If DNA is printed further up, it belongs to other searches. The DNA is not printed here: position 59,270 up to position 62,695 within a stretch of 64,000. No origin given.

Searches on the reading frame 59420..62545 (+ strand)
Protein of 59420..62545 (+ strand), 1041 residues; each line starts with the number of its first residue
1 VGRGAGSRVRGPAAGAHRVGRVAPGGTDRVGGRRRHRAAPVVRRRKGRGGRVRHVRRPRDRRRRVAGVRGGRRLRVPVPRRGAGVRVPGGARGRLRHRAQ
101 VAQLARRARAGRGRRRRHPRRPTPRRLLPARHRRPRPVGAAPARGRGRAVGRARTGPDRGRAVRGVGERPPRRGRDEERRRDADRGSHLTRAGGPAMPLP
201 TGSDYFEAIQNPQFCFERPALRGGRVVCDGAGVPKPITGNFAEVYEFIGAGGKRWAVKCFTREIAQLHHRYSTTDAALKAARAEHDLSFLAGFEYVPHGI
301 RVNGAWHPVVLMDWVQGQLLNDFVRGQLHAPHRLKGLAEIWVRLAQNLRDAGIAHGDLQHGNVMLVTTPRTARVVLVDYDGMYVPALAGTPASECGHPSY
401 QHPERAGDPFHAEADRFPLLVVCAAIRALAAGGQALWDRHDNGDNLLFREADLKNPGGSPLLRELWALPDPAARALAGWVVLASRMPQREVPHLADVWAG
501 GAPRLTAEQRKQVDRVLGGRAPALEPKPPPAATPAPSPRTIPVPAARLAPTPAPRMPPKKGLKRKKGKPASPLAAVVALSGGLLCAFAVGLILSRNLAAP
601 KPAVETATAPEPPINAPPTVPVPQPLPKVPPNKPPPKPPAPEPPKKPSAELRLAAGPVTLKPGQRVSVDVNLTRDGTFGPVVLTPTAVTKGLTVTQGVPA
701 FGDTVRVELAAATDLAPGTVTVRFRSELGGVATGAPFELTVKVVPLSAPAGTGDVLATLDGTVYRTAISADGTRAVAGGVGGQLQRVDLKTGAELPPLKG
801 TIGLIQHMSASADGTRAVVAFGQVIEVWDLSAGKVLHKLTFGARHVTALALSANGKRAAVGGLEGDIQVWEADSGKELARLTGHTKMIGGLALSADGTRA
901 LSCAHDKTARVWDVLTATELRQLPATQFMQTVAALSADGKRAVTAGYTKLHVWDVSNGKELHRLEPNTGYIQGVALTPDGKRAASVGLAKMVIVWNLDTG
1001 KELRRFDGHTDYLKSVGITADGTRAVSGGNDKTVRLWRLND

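Call 65: search_protein_families(library=pfam, proteins=[window:59420-62545:+], max_evalue=0.00001)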
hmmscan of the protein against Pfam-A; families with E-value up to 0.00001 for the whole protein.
window:59420-62545:+ (1041 aa): 25 families
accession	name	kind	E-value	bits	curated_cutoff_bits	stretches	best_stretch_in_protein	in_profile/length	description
PF25173.1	Beta-prop_WDR3_1st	-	3e-35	122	154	2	818-940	4-126/184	WDR3 first beta-propeller domain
PF25174.1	Beta-prop_THOC3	-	4.5e-30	105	305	2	759-933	87-261/272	THOC3 beta-propeller domain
PF00400.38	WD40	-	4.9e-26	90.5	27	2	875-913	1-39/39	WD domain, G-beta repeat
PF24814.1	WD40_Prp19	-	1.4e-25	90.3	320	1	845-1039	8-206/281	Prp19 WD40 domain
PF25175.1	Beta-prop_WDR5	-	2.6e-22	79.9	250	2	881-1038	6-164/296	WDR5 beta-propeller domain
PF25172.1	Beta-prop_WDR3_2nd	-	3.8e-21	76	140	2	934-1040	6-110/293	WDR3 second beta-propeller domain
PF24807.1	WD40_CDC20-Fz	-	4.8e-19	69.2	200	1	767-995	58-292/292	CDC20/Fizzy WD40 domain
PF24817.1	WD40_WDHD1_1st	-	1.1e-17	64.6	109.9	1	845-1006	88-260/291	WDHD1 first WD40 domain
PF24805.1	EIF3I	-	2.6e-15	56.8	200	1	823-930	126-233/324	EIF3I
PF23414.1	Beta-prop_EML_2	-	1.5e-14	54.5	90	1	890-1039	3-153/266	Echinoderm microtubule-associated protein second beta-propeller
PF25168.1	Beta-prop_WDR36-Utp21_2nd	-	1.7e-13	51.1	84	1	845-1001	114-273/335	WDR36/Utp21 second beta-propeller domain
PF25391.1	WD40_Gbeta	-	2.1e-12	47.2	150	0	962-1039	137-213/340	G protein beta WD-40 repeat protein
PF23381.1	Beta-prop_IFT122_1st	-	3.1e-12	46.5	28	0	934-996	18-80/350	IFT122 first beta-propeller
PF24796.1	WDR55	-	5.1e-12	45.9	200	1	845-1040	9-209/296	WDR55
PF24782.2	WD40_MABP1-WDR62_2nd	-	8e-10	38.6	290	0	941-1039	239-341/341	MABP1/WDR62 second WD40 domain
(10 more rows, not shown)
